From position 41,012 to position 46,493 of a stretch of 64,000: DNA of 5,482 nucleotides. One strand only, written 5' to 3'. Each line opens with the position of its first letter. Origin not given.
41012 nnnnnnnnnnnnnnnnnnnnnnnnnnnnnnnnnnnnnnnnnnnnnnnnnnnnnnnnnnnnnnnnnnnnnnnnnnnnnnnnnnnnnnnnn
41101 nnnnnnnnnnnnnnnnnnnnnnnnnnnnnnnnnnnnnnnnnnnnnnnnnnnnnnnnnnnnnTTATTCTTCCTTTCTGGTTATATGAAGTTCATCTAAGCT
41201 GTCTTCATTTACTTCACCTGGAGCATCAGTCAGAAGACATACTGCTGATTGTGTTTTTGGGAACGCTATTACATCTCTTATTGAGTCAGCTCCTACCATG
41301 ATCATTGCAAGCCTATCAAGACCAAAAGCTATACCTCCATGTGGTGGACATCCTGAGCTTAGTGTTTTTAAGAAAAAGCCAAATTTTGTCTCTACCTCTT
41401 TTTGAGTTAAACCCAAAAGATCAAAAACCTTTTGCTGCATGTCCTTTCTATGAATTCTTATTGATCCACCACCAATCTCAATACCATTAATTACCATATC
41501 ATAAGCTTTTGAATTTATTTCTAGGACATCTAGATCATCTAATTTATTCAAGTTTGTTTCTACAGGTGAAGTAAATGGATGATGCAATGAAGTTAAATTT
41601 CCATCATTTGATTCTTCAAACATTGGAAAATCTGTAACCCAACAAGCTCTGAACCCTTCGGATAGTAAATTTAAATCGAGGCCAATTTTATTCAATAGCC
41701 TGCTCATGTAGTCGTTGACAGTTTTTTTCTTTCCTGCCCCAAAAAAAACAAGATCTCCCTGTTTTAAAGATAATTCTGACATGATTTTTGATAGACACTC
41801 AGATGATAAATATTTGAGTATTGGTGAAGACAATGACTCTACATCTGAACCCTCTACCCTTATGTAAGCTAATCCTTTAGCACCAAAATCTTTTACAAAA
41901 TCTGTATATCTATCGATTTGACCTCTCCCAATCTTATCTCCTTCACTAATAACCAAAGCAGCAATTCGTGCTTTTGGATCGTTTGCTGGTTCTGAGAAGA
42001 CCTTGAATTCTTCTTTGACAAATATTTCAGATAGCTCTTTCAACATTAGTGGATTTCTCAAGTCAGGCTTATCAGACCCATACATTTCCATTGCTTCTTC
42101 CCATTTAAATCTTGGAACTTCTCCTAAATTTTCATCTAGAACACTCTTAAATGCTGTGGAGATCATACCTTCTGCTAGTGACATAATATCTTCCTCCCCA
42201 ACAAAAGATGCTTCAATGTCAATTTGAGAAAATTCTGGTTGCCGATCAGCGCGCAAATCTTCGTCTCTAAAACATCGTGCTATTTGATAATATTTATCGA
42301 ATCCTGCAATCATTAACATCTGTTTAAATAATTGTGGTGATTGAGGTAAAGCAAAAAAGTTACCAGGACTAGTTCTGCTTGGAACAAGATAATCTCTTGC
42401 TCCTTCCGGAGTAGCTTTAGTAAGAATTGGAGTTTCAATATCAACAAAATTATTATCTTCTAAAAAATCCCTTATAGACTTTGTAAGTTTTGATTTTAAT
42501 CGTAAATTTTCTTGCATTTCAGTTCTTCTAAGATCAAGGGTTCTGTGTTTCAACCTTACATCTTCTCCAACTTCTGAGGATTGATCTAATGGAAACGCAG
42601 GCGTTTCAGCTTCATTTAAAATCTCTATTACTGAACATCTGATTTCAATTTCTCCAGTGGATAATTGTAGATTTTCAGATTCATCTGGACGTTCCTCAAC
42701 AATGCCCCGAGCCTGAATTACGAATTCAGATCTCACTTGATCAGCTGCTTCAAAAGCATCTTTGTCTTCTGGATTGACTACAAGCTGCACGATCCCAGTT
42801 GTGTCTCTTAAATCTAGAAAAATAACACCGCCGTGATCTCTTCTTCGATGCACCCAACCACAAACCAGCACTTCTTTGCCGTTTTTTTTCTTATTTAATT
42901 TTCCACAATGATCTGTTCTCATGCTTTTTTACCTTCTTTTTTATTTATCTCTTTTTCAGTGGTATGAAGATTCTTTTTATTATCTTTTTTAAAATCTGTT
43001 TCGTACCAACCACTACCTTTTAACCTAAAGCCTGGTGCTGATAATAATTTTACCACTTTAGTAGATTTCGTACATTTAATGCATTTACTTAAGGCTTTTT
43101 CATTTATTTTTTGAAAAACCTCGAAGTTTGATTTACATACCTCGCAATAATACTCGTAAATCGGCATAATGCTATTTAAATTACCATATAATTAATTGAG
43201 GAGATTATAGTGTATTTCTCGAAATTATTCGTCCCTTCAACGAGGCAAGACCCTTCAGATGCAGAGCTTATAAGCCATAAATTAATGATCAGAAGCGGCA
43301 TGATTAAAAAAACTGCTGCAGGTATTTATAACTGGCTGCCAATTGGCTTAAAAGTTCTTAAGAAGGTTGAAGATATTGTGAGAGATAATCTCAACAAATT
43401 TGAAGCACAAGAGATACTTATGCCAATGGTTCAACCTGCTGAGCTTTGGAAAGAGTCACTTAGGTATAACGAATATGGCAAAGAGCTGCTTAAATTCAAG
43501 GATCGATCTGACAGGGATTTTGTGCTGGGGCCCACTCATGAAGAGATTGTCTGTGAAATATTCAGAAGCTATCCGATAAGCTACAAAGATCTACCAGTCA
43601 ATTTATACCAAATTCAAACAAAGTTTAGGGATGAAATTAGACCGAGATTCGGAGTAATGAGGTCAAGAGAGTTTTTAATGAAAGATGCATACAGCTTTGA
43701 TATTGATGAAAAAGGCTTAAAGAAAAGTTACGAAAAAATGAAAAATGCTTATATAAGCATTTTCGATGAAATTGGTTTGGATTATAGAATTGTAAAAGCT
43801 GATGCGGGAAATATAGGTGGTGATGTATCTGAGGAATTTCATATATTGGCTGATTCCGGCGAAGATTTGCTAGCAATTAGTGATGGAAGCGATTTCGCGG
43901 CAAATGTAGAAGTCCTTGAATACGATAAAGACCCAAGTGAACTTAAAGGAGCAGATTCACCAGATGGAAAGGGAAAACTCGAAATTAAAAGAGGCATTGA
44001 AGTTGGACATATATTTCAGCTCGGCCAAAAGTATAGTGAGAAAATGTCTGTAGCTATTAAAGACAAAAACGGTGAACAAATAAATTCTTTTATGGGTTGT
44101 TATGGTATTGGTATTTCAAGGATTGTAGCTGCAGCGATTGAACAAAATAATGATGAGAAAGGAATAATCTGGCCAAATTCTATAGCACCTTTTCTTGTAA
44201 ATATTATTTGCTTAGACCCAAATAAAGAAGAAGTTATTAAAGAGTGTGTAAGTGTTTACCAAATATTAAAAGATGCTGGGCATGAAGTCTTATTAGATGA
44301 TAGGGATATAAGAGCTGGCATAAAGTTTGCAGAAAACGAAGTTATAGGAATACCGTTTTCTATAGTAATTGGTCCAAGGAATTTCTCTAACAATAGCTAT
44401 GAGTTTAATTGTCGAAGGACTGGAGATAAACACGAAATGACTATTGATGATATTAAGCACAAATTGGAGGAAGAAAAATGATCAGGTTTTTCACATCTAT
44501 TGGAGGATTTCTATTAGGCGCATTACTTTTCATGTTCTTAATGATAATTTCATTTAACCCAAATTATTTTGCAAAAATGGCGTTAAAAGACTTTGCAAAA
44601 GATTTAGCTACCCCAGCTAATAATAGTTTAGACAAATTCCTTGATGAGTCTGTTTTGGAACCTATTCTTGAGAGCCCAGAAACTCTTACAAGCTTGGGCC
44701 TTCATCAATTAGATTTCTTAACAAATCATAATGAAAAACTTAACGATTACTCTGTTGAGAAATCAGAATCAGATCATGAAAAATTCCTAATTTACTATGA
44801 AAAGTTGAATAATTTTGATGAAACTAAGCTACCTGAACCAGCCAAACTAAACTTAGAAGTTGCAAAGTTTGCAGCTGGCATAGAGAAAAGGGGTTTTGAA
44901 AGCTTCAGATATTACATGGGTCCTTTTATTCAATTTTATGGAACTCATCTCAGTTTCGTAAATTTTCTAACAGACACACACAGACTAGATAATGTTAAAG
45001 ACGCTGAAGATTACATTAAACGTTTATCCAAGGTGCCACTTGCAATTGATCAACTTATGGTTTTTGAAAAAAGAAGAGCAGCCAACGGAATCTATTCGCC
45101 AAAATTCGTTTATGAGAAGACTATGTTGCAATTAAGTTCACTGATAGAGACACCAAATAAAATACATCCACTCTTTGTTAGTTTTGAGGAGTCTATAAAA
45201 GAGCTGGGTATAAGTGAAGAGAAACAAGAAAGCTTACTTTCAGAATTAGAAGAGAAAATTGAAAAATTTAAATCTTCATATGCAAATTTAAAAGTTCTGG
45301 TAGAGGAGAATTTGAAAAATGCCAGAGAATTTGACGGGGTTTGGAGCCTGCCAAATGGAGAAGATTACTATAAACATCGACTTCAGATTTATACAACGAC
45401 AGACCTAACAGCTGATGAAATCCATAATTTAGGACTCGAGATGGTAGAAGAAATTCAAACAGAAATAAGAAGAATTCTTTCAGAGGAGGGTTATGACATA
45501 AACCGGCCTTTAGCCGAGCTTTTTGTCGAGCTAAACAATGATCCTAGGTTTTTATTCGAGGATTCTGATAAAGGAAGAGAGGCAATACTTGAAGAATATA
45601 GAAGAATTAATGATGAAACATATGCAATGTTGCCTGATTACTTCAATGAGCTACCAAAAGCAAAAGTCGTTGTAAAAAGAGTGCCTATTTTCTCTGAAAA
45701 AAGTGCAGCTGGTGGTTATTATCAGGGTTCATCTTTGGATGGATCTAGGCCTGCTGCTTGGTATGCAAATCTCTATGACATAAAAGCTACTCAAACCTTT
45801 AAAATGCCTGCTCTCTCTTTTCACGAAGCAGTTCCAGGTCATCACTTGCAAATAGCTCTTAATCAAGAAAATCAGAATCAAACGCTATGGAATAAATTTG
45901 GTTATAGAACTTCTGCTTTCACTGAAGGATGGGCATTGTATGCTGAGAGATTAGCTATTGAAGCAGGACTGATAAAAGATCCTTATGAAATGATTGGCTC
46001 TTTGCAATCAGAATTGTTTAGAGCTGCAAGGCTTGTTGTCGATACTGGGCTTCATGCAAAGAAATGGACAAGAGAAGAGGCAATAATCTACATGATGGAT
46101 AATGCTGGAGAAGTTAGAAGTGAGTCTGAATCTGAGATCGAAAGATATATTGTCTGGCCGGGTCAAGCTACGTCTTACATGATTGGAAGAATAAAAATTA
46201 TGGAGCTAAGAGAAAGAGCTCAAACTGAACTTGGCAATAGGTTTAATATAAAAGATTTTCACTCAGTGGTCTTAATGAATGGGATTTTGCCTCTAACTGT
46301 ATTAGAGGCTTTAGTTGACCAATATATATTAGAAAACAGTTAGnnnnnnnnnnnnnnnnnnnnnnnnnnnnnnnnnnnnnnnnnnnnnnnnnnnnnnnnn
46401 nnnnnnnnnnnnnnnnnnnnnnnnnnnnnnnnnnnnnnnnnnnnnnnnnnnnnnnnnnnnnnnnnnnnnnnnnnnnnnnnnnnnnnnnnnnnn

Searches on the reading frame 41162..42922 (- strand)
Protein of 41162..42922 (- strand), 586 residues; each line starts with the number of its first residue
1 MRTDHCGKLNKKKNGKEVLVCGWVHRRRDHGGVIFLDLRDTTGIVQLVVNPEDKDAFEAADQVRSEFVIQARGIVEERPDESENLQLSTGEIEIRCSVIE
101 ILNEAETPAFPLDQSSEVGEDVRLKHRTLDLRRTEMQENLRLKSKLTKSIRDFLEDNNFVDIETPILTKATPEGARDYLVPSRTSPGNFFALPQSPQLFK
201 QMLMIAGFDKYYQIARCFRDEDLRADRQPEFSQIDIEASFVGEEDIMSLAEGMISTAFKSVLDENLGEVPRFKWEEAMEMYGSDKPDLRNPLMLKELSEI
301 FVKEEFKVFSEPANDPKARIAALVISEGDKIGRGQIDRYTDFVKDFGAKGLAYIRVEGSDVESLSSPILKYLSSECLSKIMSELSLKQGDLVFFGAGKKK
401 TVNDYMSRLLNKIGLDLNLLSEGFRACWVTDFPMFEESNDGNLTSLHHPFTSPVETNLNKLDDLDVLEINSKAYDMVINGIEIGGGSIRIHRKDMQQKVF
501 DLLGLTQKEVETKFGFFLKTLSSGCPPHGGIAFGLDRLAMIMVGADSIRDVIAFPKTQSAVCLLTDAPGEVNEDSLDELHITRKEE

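Call 37: search_protein_families(library=ncbifam, proteins=[window:41162-42922:-], max_evalue=1e-15)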
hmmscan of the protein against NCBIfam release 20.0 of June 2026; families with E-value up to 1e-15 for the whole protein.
window:41162-42922:- (586 aa): 14 families
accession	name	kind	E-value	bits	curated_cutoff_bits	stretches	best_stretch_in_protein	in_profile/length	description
NF001750.0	PRK00476.1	equivalog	6.7e-248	823.8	443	1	1-585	4-588/590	aspartate--tRNA ligase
TIGR00459.1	aspS_bact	equivalog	1.4e-224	746.8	373.85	1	1-582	2-582/586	aspartate--tRNA ligase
NF009460.0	PRK12820.1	equivalog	7.2e-170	566.6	1379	1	5-582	25-616/723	bifunctional aspartyl-tRNA synthetase/aspartyl/glutamyl-tRNA amidotransferase subunit C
NF003483.0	PRK05159.1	equivalog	3.5e-75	253.6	353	2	3-270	5-267/438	aspartate--tRNA(Asn) ligase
TIGR00458.1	aspS_nondisc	equivalog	1e-67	229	368.4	1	9-265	6-257/428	aspartate--tRNA(Asn) ligase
NF003037.0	PRK03932.1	equivalog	3.6e-48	164.6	414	1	10-273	11-274/451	asparagine--tRNA ligase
TIGR00457.1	asnS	equivalog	2e-45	155.5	342.6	1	11-273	12-276/455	asparagine--tRNA ligase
TIGR00499.1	lysS_bact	equivalog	4.4e-44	150.9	427.6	1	4-264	42-296/496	lysine--tRNA ligase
NF001756.1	PRK00484.1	subfamily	1.4e-42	146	468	1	10-264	46-293/488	lysine--tRNA ligase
NF002821.0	PRK02983.1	equivalog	9.6e-35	119.9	742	1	3-266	647-904/1102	bifunctional lysylphosphatidylglycerol synthetase/lysine--tRNA ligase LysX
NF009101.0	PRK12445.1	subfamily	1.1e-26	93.5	1026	1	17-263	67-307/505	lysine--tRNA ligase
TIGR00462.1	genX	equivalog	1.4e-21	77.3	286.9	0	141-305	2-163/304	EF-P lysine aminoacylase EpmA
NF006828.0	PRK09350.1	equivalog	1.1e-20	74.2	264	0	134-304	10-185/325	elongation factor P--(R)-beta-lysine ligase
NF005052.0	PRK06462.1-1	equivalog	4.1e-16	59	368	0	115-265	26-177/353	asparagine synthetase A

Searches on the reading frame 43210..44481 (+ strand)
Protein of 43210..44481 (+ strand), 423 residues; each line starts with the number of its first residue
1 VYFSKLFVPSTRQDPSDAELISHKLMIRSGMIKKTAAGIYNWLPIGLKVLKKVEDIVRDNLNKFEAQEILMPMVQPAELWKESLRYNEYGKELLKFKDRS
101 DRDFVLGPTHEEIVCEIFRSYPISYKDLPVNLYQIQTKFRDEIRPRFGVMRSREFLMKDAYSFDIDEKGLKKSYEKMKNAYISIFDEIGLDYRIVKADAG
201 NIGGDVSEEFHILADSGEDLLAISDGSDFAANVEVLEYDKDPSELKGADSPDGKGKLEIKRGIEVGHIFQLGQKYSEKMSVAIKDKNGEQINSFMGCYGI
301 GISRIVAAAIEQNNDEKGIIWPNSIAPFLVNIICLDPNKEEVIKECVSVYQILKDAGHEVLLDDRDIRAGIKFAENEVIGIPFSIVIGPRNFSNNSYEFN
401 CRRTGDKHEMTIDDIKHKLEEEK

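Call 37: search_protein_families(library=ncbifam, proteins=[window:43210-44481:+], max_evalue=1e-15)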
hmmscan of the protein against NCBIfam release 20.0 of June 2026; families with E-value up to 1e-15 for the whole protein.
window:43210-44481:+ (423 aa): 6 families
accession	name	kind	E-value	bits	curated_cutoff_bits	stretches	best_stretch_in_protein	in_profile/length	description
NF006625.0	PRK09194.1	equivalog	3.1e-186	620.6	558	2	1-239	1-239/559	proline--tRNA ligase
TIGR00409.1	proS_fam_II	equivalog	4.3e-174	580.5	306.7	2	1-242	1-242/568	proline--tRNA ligase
NF008979.1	PRK12325.1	exception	1.4e-167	558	550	1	1-419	1-436/437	proline--tRNA ligase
TIGR00408.1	proS_fam_I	equivalog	1.7e-46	159.1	437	2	260-421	216-379/475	proline--tRNA ligase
TIGR00418.1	thrS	equivalog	3.6e-29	102.1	383.65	1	33-191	187-345/565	threonine--tRNA ligase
NF003068.0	PRK03991.1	equivalog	2.4e-20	72.5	484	0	270-422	436-591/613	threonine--tRNA ligase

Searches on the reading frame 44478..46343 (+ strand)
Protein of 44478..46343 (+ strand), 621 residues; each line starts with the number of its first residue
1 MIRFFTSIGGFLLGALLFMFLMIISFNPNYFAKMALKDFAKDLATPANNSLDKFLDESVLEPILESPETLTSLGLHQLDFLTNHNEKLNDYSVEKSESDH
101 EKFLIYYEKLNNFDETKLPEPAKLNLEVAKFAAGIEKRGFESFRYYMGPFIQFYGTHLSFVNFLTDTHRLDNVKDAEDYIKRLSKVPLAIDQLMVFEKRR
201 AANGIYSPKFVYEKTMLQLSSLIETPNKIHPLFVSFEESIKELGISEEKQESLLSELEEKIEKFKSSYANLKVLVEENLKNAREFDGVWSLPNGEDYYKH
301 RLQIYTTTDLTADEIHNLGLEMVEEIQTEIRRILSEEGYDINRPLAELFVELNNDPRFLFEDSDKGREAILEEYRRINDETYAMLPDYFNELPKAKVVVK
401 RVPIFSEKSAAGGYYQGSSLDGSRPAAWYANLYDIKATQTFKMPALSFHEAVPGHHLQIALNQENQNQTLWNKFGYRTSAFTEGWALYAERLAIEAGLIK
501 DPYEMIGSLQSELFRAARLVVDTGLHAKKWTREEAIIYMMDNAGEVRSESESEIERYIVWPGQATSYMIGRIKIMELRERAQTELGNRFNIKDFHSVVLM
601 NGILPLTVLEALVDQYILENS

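Call 37: search_protein_families(library=ncbifam, proteins=[window:44478-46343:+], max_evalue=1e-15)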
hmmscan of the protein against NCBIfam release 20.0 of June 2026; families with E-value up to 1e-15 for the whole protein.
window:44478-46343:+ (621 aa): 0 families

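Call 39: search_protein_families(library=pfam, proteins=[window:44478-46343:+], max_evalue=0.00001)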
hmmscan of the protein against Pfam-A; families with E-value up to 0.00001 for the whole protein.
window:44478-46343:+ (621 aa): 1 family
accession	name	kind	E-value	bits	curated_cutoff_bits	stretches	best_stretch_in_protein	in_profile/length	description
PF05960.17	DUF885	-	6.2e-160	534.7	32.4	1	67-613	1-532/532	Bacterial protein of unknown function (DUF885)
